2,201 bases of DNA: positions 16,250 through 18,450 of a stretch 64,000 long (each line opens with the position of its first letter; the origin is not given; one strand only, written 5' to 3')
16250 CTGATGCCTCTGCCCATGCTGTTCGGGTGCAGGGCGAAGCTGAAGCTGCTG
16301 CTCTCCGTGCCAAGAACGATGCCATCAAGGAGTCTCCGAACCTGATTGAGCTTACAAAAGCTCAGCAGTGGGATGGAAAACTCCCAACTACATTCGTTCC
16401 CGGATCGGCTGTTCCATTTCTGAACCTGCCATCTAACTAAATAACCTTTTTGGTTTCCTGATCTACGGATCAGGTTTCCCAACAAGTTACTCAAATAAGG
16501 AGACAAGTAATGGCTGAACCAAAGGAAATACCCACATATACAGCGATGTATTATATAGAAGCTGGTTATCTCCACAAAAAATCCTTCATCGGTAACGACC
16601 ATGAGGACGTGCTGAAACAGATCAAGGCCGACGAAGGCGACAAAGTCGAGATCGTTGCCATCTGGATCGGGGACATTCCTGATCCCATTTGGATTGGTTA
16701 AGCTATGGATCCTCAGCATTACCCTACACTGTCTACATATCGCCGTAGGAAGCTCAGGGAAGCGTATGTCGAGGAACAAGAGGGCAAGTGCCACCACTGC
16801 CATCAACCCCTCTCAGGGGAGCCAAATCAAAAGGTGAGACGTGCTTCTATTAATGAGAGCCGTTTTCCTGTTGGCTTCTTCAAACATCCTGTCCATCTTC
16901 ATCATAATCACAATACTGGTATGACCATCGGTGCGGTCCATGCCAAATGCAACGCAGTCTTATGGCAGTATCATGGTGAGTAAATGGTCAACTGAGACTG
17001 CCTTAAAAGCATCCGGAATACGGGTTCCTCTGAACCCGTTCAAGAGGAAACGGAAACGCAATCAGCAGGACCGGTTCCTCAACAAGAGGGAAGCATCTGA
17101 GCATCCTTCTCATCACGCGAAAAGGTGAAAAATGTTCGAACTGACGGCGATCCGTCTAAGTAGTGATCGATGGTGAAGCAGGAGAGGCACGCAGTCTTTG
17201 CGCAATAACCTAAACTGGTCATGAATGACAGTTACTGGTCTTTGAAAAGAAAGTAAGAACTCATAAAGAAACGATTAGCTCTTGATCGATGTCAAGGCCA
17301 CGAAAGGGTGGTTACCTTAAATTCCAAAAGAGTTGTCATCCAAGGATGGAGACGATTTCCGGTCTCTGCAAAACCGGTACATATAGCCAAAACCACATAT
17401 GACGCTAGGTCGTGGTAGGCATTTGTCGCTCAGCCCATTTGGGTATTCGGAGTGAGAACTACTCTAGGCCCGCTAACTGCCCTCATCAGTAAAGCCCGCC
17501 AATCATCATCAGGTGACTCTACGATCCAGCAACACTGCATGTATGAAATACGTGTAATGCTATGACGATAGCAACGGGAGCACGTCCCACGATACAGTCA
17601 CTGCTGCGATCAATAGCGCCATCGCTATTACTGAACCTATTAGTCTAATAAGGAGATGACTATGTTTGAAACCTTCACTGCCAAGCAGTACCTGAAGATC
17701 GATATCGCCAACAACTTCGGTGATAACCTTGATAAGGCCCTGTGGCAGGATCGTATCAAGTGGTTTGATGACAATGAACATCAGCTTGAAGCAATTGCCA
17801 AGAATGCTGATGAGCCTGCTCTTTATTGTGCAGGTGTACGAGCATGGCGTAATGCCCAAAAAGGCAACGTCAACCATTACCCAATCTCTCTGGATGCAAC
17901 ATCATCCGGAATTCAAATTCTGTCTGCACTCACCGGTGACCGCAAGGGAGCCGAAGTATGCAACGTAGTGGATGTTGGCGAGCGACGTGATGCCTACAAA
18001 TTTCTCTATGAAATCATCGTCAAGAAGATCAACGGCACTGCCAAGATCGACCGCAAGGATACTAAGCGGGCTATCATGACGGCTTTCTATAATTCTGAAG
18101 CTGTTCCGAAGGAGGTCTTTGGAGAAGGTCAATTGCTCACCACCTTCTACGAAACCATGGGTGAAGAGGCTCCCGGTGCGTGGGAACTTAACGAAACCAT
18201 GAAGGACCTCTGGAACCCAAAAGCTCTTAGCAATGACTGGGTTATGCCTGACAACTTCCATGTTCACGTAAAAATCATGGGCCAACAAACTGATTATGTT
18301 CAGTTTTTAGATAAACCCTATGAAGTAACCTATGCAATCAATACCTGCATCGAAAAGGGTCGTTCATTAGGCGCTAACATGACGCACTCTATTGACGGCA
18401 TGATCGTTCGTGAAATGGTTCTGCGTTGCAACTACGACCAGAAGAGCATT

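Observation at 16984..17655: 672-bp ORF-free, structure-rich region at the 3' end of the inserted cassette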

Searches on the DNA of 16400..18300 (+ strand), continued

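Call 26: search_dna_similar(query=L005:2440-2830:+, collection=phages, mode=distant, max_evalue=0.01, max_rows=60)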
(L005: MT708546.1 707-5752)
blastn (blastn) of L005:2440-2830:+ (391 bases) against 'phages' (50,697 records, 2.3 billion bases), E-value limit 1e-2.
Records with a match: 17; places in all: 17; records where one place covers at least 80% of the query: 1.
Best place of each record, by identity: >=99% 1; 95-99% 7; 90-95% 5; 80-90% 4.
By first word of the organism name: Agrobacterium 9; Rhizobium 8.
By host as written in the record: Agrobacterium tumefaciens C58 4; Rhizogenic Agrobacterium biovar 1 ST15.13/040 4; Bradyrhizobium japonicum 1; Agrobacterium sp. 1; Rhizobium etli CFN42 1; Rhizobium etli sv. phaseoli N1314 1; Rhizobium etli sv. phaseoli CFN42 1; Rhizobium etli Y1_20 1; and 3 more.
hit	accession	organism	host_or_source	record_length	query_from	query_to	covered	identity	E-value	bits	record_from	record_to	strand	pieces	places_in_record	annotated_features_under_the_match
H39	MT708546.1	Rhizobium phage Paso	Bradyrhizobium japonicum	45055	1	391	100%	100.0%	0e+0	706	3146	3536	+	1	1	hypothetical protein (x2) | ribosome_binding_site (x2)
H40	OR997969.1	Agrobacterium phage Alfirin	Agrobacterium sp.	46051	61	249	26%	90.3%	2e-10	143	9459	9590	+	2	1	hypothetical protein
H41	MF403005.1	Agrobacterium phage Atu_ph02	Agrobacterium tumefaciens C58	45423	63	236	21%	90.1%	4e-7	113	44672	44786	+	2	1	none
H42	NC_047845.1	Agrobacterium phage Atu_ph02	Agrobacterium tumefaciens C58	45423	63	236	21%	90.1%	4e-7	113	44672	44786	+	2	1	none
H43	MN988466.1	Rhizobium phage RHph_TM34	Rhizobium etli CFN42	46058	62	121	15%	96.7%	6e-18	97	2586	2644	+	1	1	none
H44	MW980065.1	Rhizobium phage RHEph15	Rhizobium etli sv. phaseoli N1314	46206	62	121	15%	96.7%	6e-18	97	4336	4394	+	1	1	none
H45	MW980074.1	Rhizobium phage RHEph27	Rhizobium etli sv. phaseoli CFN42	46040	62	121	15%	96.7%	6e-18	97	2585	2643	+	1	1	none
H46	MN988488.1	Rhizobium phage RHph_Y1_20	Rhizobium etli Y1_20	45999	62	104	11%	95.3%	8e-10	70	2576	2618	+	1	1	none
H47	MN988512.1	Rhizobium phage RHph_Y48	Rhizobium phaseoli IE2737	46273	62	104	11%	95.3%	8e-10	70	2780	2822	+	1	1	none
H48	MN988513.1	Rhizobium phage RHph_Y86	Rhizobium phaseoli 14C-2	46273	62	104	11%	95.3%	8e-10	70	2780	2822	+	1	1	none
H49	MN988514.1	Rhizobium phage RHph_Y2_7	Rhizobium etli Y2_7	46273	62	104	11%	95.3%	8e-10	70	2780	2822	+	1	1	none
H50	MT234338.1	Agrobacterium phage OLIVR1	Rhizogenic Agrobacterium biovar 1 ...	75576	62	107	12%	89.1%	4e-7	62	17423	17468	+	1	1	hypothetical protein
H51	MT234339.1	Agrobacterium phage OLIVR2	Rhizogenic Agrobacterium biovar 1 ...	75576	62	107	12%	89.1%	4e-7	62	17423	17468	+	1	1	hypothetical protein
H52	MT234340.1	Agrobacterium phage OLIVR3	Rhizogenic Agrobacterium biovar 1 ...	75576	62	107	12%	89.1%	4e-7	62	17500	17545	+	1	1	hypothetical protein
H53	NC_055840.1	Agrobacterium phage OLIVR1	Rhizogenic Agrobacterium biovar 1 ...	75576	62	107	12%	89.1%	4e-7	62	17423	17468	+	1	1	hypothetical protein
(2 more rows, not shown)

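Call 27: get_annotated_region(hit=H30, flank=2000)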
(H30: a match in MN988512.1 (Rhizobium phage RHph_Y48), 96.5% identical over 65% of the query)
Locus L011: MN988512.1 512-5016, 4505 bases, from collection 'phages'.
description: Rhizobium phage RHph_Y48, complete genome.
organism: Rhizobium phage RHph_Y48 (NCBI taxid 2509782)
taxonomy: Viruses; Duplodnaviria; Heunggongvirae; Uroviricota; Caudoviricetes; Autographiviridae
host: Rhizobium phaseoli IE2737; source: agricultural lands; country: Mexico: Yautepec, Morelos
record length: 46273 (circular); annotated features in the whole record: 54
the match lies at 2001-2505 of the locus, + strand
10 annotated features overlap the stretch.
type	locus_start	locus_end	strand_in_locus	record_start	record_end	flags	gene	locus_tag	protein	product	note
CDS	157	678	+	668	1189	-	-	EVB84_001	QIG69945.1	hypothetical protein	-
CDS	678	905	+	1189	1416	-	-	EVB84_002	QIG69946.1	hypothetical protein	-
CDS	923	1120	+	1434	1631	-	-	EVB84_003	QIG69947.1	hypothetical protein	-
CDS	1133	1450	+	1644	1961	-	-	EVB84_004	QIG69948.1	hypothetical protein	-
CDS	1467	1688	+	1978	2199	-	-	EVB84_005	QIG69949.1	hypothetical protein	-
CDS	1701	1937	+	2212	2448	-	-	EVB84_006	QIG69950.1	hypothetical protein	-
misc_feature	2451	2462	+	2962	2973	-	-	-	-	attachment site attL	-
CDS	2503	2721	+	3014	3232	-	-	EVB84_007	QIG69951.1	hypothetical protein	-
CDS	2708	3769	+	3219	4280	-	-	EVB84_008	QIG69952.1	integrase protein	GO_function: GO:0003677 - DNA binding; GO_process: GO:0006310 - DNA recombination; GO_process: GO:0015074 - DNA ...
CDS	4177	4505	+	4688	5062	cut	-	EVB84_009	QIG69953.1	hypothetical protein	-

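Call 28: get_annotated_region(hit=H29, flank=2000)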
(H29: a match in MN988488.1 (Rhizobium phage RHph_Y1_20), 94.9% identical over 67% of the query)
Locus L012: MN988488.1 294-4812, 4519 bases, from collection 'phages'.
description: Rhizobium phage RHph_Y1_20, complete genome.
organism: Rhizobium phage RHph_Y1_20 (NCBI taxid 2509571)
taxonomy: Viruses; Duplodnaviria; Heunggongvirae; Uroviricota; Caudoviricetes; Autographiviridae
host: Rhizobium etli Y1_20; source: agricultural lands; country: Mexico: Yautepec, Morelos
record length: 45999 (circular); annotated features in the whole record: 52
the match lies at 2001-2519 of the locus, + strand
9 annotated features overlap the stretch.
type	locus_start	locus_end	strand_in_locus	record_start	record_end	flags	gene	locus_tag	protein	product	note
CDS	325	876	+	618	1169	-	-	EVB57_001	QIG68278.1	hypothetical protein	-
CDS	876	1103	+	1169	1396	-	-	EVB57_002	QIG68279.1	hypothetical protein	-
CDS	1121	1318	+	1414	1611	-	-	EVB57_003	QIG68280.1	hypothetical protein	-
CDS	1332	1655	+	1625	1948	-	-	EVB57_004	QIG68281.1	hypothetical protein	-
CDS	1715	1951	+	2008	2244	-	-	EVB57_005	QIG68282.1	hypothetical protein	-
misc_feature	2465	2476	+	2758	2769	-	-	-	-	attachment site attL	-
CDS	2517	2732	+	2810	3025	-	-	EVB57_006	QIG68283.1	hypothetical protein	-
CDS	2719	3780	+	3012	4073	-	-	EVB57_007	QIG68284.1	integrase protein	GO_function: GO:0003677 - DNA binding; GO_process: GO:0006310 - DNA recombination; GO_process: GO:0015074 - DNA ...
CDS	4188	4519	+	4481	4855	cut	-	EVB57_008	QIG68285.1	hypothetical protein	-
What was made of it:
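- TM34-type records annotate a 12-nt 'attL' inside the element (calls 27, 28).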

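Call 45: search_rna_families(sources=[L002, L003, L004, L005, L006, L011], threshold=evalue, max_evalue=10)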
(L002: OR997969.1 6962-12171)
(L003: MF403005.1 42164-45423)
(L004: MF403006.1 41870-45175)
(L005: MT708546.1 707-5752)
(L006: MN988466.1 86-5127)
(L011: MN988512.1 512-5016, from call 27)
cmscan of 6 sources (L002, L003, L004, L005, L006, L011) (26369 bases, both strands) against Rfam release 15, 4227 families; matches with E-value up to 10: 5.
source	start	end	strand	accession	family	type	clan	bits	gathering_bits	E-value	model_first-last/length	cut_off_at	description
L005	2017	2140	-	RF00683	mir-143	Gene; miRNA;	-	20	60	2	1-84/84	no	mir-143 microRNA precursor family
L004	964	1002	+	RF02855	Ysr251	Gene; antisense;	-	19.1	100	0.36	9-47/194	no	Yersinia sRNA 251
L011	178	225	+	RF01519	CC0196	Gene; sRNA;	-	18.4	35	5.2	1-58/58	no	Caulobacter sRNA CC0196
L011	3810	3865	-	RF00023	tmRNA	Gene;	CL00001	15.6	47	0.013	1-374/374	no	transfer-messenger RNA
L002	3203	3278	+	RF01136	sR28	Gene; snRNA; snoRNA; CD-box;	-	15.1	39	8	1-55/55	no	Small nucleolar RNA sR28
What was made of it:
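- On Any Rfam 15 family (including group I/II introns, GOLLD, ROOL, 6S, Y RNA-like, ToxI, ROSE, alphaproteobacterial sRNAs): Scan at E <= 10 of six homologous loci: nothing at the element (call 45).
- On Phage attP site: In Y48 a tmRNA-like fragment lies downstream of the integrase instead (call 45).
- In Y48 the probable attP is a tmRNA-like fragment downstream of the integrase (call 45).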

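Call 54: get_annotated_region(hit=H25, flank=4000)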
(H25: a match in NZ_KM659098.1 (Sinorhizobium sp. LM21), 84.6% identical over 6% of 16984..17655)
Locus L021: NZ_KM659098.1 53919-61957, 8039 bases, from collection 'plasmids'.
description: Sinorhizobium sp. LM21 plasmid pLM21S1, complete sequence
organism: Sinorhizobium sp. LM21 (NCBI taxid 1449788)
taxonomy: Bacteria; Pseudomonadota; Alphaproteobacteria; Hyphomicrobiales; Rhizobiaceae; Sinorhizobium; Sinorhizobium sp. LM21
host: -; source: Lubin copper mine; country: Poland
typing (MOB-suite, as given by PLSDB): non-mobilizable; replicon rep_cluster_747
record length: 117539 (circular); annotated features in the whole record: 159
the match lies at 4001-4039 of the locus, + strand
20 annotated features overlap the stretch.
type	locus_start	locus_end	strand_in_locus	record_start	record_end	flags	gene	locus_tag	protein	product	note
CDS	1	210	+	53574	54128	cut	-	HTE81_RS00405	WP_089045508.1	HD domain-containing protein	-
CDS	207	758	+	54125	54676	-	-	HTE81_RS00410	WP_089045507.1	hypothetical protein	-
CDS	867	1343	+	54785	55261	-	-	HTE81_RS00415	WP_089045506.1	hypothetical protein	-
CDS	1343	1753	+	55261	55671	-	-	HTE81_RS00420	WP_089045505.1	hypothetical protein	-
CDS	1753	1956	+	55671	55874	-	-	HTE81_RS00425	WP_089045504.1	hypothetical protein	-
CDS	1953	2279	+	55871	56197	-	-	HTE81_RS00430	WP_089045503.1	hypothetical protein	-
CDS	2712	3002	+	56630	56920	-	-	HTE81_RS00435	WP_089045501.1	hypothetical protein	-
CDS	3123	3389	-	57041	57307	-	-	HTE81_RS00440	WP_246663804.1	hypothetical protein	-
CDS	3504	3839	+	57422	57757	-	-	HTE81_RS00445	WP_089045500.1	hypothetical protein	-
CDS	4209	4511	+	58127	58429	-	-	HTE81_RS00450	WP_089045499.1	hypothetical protein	-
CDS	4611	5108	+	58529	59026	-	-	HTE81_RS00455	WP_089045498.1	hypothetical protein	-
CDS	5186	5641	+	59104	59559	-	-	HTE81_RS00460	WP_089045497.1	hypothetical protein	-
CDS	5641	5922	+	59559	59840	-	-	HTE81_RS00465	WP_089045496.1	hypothetical protein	-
CDS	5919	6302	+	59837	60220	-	-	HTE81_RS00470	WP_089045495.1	hypothetical protein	-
CDS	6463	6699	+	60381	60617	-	-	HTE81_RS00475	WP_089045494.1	hypothetical protein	-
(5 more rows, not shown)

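Call 58: search_dna_similar(query=L021:3940-4215:+, collection=plasmids, mode=distant, max_evalue=1, max_rows=30)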
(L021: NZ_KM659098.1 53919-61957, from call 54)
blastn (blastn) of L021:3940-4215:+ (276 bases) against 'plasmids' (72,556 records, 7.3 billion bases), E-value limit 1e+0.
Records with a match: 1; places in all: 1; records where one place covers at least 80% of the query: 1.
Best place of each record, by identity: >=99% 1.
By first word of the organism name: Sinorhizobium 1.
By predicted mobility (MOB-suite, as given by PLSDB): non-mobilizable 1.
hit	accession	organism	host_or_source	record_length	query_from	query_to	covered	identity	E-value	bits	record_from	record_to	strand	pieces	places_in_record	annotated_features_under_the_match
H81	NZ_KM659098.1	Sinorhizobium sp. LM21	Lubin copper mine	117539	1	276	100%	100.0%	1e-138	499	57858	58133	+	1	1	hypothetical protein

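Call 59: search_dna_similar(query=L021:3940-4215:+, collection=phages, mode=distant, max_evalue=1, max_rows=40)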
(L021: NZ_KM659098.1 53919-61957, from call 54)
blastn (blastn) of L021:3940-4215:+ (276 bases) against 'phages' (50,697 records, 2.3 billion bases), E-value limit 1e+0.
Records with a match: 19; places in all: 19; records where one place covers at least 80% of the query: 0.
Best place of each record, by identity: 80-90% 18; 60-80% 1.
By first word of the organism name: Rhizobium 14; Agrobacterium 5.
By host as written in the record: Rhizogenic Agrobacterium biovar 1 ST15.13/040 4; - 1; Rhizobium leguminosarum VF39SM 1; R. phaseoli sv. phaseoli INC 2-5 1; Rhizobium phaseoli N1_10 1; Rhizobium phaseoli N1_15 1; Rhizobium phaseoli N2_6 1; Bradyrhizobium japonicum 1; and 8 more.
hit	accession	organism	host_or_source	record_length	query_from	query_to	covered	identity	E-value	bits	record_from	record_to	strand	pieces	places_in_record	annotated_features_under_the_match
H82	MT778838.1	Rhizobium phage V1VFA-S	-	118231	76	187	41%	80.7%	3e-19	101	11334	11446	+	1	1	none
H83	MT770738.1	Rhizobium phage B1VFA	Rhizobium leguminosarum VF39SM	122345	76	187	41%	79.6%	5e-17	94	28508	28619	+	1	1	none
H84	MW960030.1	Rhizobium phage RHph_X66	R. phaseoli sv. phaseoli INC 2-5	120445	105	181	28%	87.0%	2e-16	92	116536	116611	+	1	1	none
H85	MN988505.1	Rhizobium phage RHph_N1_10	Rhizobium phaseoli N1_10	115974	16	187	26%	84.0%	3e-1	82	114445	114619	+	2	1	none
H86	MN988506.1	Rhizobium phage RHph_N1_15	Rhizobium phaseoli N1_15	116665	16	187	26%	84.0%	3e-1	82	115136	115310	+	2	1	none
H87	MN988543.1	Rhizobium phage RHph_N2_6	Rhizobium phaseoli N2_6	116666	16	187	26%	84.0%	3e-1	82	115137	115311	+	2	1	none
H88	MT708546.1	Rhizobium phage Paso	Bradyrhizobium japonicum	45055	64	107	16%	88.6%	3e-6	58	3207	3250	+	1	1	ribosome_binding_site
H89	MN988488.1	Rhizobium phage RHph_Y1_20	Rhizobium etli Y1_20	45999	64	106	16%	88.4%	1e-5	56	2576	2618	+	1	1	none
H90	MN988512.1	Rhizobium phage RHph_Y48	Rhizobium phaseoli IE2737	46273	64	106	16%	88.4%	1e-5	56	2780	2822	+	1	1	none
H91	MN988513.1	Rhizobium phage RHph_Y86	Rhizobium phaseoli 14C-2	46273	64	106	16%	88.4%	1e-5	56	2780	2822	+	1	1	none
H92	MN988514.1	Rhizobium phage RHph_Y2_7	Rhizobium etli Y2_7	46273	64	106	16%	88.4%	1e-5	56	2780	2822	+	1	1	none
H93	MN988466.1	Rhizobium phage RHph_TM34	Rhizobium etli CFN42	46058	64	106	16%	86.0%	1e-4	52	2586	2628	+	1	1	none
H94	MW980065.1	Rhizobium phage RHEph15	Rhizobium etli sv. phaseoli N1314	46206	64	106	16%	86.0%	1e-4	52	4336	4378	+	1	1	none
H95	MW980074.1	Rhizobium phage RHEph27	Rhizobium etli sv. phaseoli CFN42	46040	64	106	16%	86.0%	1e-4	52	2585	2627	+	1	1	none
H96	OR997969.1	Agrobacterium phage Alfirin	Agrobacterium sp.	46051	66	107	15%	85.7%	5e-4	50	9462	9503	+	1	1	hypothetical protein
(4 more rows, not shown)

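Call 60: get_annotated_region(hit=H82, flank=2000)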
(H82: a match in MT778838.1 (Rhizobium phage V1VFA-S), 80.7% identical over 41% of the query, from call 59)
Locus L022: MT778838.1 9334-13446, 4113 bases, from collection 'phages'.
description: Rhizobium phage V1VFA-S, complete genome.
organism: Rhizobium phage V1VFA-S (NCBI taxid 2763532)
taxonomy: Viruses; Duplodnaviria; Heunggongvirae; Uroviricota; Caudoviricetes
host: -; source: -; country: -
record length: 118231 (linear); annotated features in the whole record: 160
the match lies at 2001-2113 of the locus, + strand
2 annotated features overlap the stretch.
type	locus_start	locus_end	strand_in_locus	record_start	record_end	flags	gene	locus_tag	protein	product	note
CDS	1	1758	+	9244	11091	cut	-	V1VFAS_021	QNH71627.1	hypothetical protein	-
CDS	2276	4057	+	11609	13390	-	-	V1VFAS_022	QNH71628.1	AAA family ATPase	-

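Call 61: get_annotated_region(hit=H83, flank=2000)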
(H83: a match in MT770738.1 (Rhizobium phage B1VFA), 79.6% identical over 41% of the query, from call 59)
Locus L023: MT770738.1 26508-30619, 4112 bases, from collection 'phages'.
description: Rhizobium phage B1VFA, complete genome.
organism: Rhizobium phage B1VFA (NCBI taxid 2759201)
taxonomy: Viruses; Duplodnaviria; Heunggongvirae; Uroviricota; Caudoviricetes
host: Rhizobium leguminosarum VF39SM; source: -; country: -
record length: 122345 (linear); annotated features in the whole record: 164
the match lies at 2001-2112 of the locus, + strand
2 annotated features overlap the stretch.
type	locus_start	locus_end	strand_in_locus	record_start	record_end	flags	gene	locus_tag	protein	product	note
CDS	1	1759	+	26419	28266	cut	-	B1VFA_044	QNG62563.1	hypothetical protein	-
CDS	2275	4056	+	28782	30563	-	-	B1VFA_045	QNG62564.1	AAA family ATPase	-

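Call 62: get_annotated_region(hit=H84, flank=2000)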
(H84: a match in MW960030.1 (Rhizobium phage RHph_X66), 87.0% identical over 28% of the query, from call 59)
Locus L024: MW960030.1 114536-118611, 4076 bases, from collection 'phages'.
description: Rhizobium phage RHph_X66, complete genome.
organism: Rhizobium phage RHph_X66 (NCBI taxid 2836081)
taxonomy: Viruses; Duplodnaviria; Heunggongvirae; Uroviricota; Caudoviricetes
host: R. phaseoli sv. phaseoli INC 2-5; source: Agricultural lands; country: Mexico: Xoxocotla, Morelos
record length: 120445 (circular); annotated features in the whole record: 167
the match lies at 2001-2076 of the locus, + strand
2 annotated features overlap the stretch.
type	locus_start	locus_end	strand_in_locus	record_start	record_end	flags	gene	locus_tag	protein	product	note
CDS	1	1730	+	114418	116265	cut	-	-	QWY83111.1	hypothetical protein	-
CDS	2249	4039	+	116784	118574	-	-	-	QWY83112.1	ATPase domain-containing protein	-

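Call 63: get_annotated_region(hit=H85, flank=2000)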
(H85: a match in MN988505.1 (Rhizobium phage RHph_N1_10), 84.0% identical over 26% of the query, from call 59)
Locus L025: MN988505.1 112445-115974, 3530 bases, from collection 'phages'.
description: Rhizobium phage RHph_N1_10, complete genome.
organism: Rhizobium phage RHph_N1_10 (NCBI taxid 2509740)
taxonomy: Viruses; Duplodnaviria; Heunggongvirae; Uroviricota; Caudoviricetes
host: Rhizobium phaseoli N1_10; source: agricultural lands; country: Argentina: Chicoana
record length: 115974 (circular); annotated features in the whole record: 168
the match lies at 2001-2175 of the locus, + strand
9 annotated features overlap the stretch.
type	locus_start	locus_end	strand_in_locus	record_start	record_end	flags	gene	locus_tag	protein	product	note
CDS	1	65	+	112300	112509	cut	-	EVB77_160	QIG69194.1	hypothetical protein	-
CDS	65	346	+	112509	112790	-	-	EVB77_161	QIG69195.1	hypothetical protein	-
CDS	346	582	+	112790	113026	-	-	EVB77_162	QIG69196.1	hypothetical protein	-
CDS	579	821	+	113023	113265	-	-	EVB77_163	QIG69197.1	hypothetical protein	-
CDS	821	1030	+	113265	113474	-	-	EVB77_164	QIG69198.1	hypothetical protein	-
CDS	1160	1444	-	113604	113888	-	-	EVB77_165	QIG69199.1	hypothetical protein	-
CDS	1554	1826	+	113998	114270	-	-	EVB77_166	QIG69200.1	hypothetical protein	-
CDS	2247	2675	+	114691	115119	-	-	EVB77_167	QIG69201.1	hypothetical protein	-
CDS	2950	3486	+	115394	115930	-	-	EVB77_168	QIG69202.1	hypothetical protein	-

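Call 80: build_rna_model(alignment_id=A3, structure=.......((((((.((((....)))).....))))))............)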
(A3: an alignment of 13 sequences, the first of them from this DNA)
Model R1 built from alignment A3 (13 sequences, 49 columns); structure: as given.
model positions 49; base pairs 10; branch points 0; effective number of sequences 13; information 1.074 bits per position. Calibrated on 0.2 Mb of random sequence (short: E-values are rough).
structure used (alignment columns):
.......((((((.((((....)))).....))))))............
